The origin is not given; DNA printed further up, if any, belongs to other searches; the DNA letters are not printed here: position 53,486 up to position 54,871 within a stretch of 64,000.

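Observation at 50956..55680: Translationally coupled operon of three proteins with archaeal class-III (type IV pilin-like) N-termini, without assembly ATPase or platform genes nearby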

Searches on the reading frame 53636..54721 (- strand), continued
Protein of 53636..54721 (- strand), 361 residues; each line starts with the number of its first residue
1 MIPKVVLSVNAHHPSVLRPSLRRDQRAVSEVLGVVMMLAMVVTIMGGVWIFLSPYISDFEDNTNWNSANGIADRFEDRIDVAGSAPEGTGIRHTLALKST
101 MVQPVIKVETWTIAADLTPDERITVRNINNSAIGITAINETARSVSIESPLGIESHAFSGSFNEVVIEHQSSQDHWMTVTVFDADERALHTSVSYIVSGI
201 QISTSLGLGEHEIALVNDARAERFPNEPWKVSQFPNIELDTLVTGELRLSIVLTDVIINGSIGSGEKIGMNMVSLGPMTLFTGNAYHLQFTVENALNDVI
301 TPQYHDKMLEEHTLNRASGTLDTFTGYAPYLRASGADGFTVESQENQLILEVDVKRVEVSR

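Call 58: list_cluster_members(proteins=[P0335, P0334, P0382, P0380, P0377, P0371, P0365, P0369, P0451, P0458])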
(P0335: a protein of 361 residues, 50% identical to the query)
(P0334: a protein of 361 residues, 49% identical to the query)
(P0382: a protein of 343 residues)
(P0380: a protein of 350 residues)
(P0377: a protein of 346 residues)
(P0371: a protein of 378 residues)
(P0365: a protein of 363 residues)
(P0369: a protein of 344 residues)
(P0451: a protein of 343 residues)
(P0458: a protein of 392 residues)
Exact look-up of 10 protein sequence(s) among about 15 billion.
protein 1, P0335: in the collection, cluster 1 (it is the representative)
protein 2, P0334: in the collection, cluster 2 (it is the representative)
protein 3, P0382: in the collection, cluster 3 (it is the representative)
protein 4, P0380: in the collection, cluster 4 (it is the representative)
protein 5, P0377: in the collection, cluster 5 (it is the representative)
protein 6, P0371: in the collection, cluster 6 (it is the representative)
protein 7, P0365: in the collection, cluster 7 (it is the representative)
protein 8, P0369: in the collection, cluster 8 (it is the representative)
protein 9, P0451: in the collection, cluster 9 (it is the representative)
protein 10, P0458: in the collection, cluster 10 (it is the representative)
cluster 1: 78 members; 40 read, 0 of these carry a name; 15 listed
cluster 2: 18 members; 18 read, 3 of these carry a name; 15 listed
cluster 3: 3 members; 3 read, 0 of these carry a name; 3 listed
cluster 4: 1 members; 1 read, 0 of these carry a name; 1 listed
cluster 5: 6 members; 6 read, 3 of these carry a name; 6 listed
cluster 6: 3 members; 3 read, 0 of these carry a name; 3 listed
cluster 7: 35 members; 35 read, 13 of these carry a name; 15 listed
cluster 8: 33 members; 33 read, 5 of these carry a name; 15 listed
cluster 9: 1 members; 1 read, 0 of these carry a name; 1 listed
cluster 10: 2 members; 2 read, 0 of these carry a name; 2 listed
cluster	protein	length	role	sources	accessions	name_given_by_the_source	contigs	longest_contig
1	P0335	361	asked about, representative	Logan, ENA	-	-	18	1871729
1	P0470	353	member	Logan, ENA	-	-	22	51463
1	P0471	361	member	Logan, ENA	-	-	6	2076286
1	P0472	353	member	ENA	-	-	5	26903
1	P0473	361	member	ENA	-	-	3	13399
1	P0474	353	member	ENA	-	-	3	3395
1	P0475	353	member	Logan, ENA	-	-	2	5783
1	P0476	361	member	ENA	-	-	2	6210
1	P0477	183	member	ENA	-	-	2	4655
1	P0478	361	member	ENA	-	-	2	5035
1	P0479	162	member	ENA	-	-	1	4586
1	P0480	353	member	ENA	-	-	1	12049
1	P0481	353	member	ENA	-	-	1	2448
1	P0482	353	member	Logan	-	-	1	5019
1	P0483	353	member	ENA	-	-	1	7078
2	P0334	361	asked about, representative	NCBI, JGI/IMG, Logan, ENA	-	-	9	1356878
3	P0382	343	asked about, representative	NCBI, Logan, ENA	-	-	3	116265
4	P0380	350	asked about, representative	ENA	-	-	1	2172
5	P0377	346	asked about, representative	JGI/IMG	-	hypothetical protein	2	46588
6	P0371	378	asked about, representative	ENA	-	-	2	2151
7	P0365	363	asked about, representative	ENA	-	-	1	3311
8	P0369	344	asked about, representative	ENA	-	-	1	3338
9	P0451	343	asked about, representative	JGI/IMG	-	-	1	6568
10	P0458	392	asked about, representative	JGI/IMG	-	-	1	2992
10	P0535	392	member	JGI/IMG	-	-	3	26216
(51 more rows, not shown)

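Call 59: search_dna_similar(query=P0451, collection=plasmids, mode=protein, max_evalue=0.01, max_rows=15)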
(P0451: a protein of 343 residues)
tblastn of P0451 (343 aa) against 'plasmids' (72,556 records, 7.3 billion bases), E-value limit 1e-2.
No match.

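Call 68: search_solved_structures(query=A4, max_evalue=1)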
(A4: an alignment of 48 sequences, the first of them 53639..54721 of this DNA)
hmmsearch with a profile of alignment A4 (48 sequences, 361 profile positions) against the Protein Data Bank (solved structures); distinct sequences matched with E-value up to 1: 4.
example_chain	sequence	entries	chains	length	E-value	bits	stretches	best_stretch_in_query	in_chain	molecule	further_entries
8gi2_A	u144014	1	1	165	0.0032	19.6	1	22-46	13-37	Natrinema pilin, PilA2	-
8fj5_A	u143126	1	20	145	0.0038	19.4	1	21-45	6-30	Pilin_N domain-containing protein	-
9myg_A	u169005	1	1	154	0.012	17.8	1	22-47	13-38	Archaeal Type IV pilin N-terminal domain-containing protein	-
7ase_C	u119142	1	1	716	0.028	16.5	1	103-190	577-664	Eukaryotic translation initiation factor 3 subunit 8, putative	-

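Call 73: find_encoding_contigs(protein=P0535, flank=10000, max_places=3)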
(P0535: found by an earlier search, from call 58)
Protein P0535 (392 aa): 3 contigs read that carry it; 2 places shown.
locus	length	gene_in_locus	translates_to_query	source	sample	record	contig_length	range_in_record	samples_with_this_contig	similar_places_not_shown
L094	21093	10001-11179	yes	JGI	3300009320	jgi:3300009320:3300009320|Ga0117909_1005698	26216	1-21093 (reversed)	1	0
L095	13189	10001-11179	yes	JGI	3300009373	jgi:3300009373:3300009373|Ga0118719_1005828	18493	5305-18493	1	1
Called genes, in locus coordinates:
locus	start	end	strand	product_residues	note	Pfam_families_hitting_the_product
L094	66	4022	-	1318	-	PF03415:Peptidase_C11, PF18911:PKD_4 (weak), PF00801:PKD, PF18911:PKD_4, PF00801:PKD (weak), PF18911:PKD_4, PF00801:PKD, PF18911:PKD_4, +1 more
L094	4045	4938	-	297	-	PF09721:Exosortase_EpsH (weak)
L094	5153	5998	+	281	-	PF13793:Pribosyltran_N, PF00156:Pribosyltran, PF14572:Pribosyl_synth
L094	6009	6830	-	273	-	PF13672:PP2C_2, PF07228:SpoIIE (faint), PF00481:PP2C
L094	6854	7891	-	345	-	-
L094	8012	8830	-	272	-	PF21948:LplA-B_cat, PF03099:BPL_LplA_LipB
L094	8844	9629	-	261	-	PF13483:Lactamase_B_3, PF12706:Lactamase_B_2 (weak)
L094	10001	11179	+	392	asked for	-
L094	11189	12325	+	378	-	-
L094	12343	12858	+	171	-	PF23928:DUF7266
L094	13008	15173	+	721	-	PF23990:PilB3_N, PF00437:T2SSE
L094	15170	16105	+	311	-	PF00482:T2SSF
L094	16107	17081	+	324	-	PF00482:T2SSF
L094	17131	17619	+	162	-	-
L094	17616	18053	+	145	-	-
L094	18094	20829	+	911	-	PF13715:CarbopepD_reg_2 (faint), PF13620:CarboxypepD_reg (faint)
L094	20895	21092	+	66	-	?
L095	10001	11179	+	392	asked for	-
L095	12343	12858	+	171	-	PF23928:DUF7266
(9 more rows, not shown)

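Call 74: search_protein_families(library=pfam, proteins=[P0451, P0458, P0382, P0380, P0377, P0369, L010:5928-6347:+], max_evalue=0.01)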
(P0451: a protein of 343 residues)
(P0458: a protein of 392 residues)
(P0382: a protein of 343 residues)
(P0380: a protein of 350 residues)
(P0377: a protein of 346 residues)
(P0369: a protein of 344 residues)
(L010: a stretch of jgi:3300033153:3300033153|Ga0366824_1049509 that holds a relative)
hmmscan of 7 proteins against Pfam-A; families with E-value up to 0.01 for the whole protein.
P0451 (343 aa): 1 family
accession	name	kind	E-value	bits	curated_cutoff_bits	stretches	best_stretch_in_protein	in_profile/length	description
PF23960.2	DUF7289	-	8.2e-10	39.1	27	1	15-99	2-85/238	Family of unknown function (DUF7289)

P0458 (392 aa): 0 families

P0382 (343 aa): 2 families
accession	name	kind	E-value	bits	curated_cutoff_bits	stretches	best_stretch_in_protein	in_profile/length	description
PF07790.16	Pilin_N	-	3.4e-06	28.2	25.2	1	9-46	1-38/78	Archaeal Type IV pilin, N-terminal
PF23960.2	DUF7289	-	5.2e-05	23.3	27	1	10-60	2-52/238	Family of unknown function (DUF7289)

P0380 (350 aa): 3 families
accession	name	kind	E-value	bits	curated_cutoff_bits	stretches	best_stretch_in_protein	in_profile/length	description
PF23960.2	DUF7289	-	1.3e-05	25.3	27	1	17-70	2-61/238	Family of unknown function (DUF7289)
PF07790.16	Pilin_N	-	7.3e-05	24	25.2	1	16-48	1-32/78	Archaeal Type IV pilin, N-terminal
PF23928.1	DUF7266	-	0.00015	21.9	27.6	1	14-76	2-65/145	Family of unknown function (DUF7266)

P0377 (346 aa): 0 families

P0369 (344 aa): 1 family
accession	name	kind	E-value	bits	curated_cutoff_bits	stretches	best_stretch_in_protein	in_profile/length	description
PF07790.16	Pilin_N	-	0.0049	18.1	25.2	0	10-34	1-25/78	Archaeal Type IV pilin, N-terminal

L010:5928-6347:+ (139 aa): 0 families

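Call 79: list_cluster_members(proteins=[L094:5153-5998:+, L094:8012-8830:-, L094:13008-15173:+, L094:15170-16105:+, L094:12343-12858:+, L094:11189-12325:+])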
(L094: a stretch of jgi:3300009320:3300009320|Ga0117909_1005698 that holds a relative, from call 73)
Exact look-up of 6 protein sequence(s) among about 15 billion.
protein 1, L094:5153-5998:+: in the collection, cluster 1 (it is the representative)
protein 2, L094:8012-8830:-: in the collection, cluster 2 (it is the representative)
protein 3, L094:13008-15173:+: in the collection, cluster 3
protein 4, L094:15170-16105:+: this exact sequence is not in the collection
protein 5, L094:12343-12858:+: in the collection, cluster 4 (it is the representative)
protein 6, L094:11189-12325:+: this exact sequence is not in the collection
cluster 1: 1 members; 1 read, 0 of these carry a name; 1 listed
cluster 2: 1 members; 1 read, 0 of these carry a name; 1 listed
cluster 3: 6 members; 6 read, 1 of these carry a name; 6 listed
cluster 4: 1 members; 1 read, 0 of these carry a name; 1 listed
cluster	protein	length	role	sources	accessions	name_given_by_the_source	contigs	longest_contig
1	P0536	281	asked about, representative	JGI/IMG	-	-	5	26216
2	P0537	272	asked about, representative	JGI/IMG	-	-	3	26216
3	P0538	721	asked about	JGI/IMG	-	-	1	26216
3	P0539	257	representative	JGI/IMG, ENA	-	flagellar protein FlaI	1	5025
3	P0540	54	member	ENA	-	-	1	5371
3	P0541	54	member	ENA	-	-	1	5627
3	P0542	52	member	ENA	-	-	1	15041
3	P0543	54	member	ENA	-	-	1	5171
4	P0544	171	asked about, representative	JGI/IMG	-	-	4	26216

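Call 93: search_protein_families(library=pfam, proteins=[L094:11189-12325:+, L094:12343-12858:+, L094:17131-17619:+, L094:17616-18053:+, L094:10001-11179:+, L011:13272-13751:+, L011:11029-13275:+, L007:13308-13775:+], max_evalue=0.1)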
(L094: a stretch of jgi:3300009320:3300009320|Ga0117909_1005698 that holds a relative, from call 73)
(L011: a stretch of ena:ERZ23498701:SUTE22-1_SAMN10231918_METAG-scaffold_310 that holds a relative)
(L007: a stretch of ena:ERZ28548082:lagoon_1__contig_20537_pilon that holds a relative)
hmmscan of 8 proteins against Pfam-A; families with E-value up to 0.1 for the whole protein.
L094:11189-12325:+ (378 aa): 2 families
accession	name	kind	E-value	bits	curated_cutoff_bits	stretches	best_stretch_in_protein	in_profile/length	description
PF23960.2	DUF7289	-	7.1e-05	22.9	27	1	19-78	2-61/238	Family of unknown function (DUF7289)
PF07790.16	Pilin_N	-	0.00024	22.3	25.2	1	18-60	1-42/78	Archaeal Type IV pilin, N-terminal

L094:12343-12858:+ (171 aa): 3 families
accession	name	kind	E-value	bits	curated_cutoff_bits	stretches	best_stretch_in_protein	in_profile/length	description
PF23928.1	DUF7266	-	5.4e-08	33.1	27.6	1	24-123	11-109/145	Family of unknown function (DUF7266)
PF16986.11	CzcE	-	0.0053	17.4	30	1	75-110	45-80/81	Heavy-metal resistance protein CzcE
PF23288.1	KOW6_SPT5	-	0.034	14.5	27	1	74-108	9-43/55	Transcription elongation factor SPT5, sixth KOW domain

L094:17131-17619:+ (162 aa): 0 families

L094:17616-18053:+ (145 aa): 2 families
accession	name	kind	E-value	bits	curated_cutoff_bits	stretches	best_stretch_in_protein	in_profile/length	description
PF25635.1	SPV1_VP10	-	0.028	14.6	27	1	61-113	62-114/187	Sulfolobus polyhedral virus 1 capsid protein VP10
PF23922.1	DUF7261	-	0.035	14.7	27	1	7-90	2-85/169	Family of unknown function (DUF7261)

L094:10001-11179:+ (392 aa): 0 families

L011:13272-13751:+ (159 aa): 0 families

L011:11029-13275:+ (748 aa): 0 families

L007:13308-13775:+ (155 aa): 0 families

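Call 98: find_related_loci(query=P0451, collection=metagenome_contigs, flank=10000)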
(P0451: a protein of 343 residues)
Query P0451 (343 aa) in metagenome_contigs; peptide patterns used: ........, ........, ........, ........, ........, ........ (x = any residue, [..] = any of these).
47 stretches matched a pattern, but none encodes a relative of the query by tblastn (E <= 1e-3).

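Call 99: find_related_loci(query=P0535, collection=metagenome_contigs, flank=10000)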
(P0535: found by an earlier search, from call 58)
Query P0535 (392 aa) in metagenome_contigs; peptide patterns used: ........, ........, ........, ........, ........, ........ (x = any residue, [..] = any of these).
92 stretches matched a pattern; 1 encode a relative of the query (tblastn E <= 1e-3); 1 distinct loci.
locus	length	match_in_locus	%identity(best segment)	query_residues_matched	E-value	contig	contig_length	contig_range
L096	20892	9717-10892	80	1-392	0e+0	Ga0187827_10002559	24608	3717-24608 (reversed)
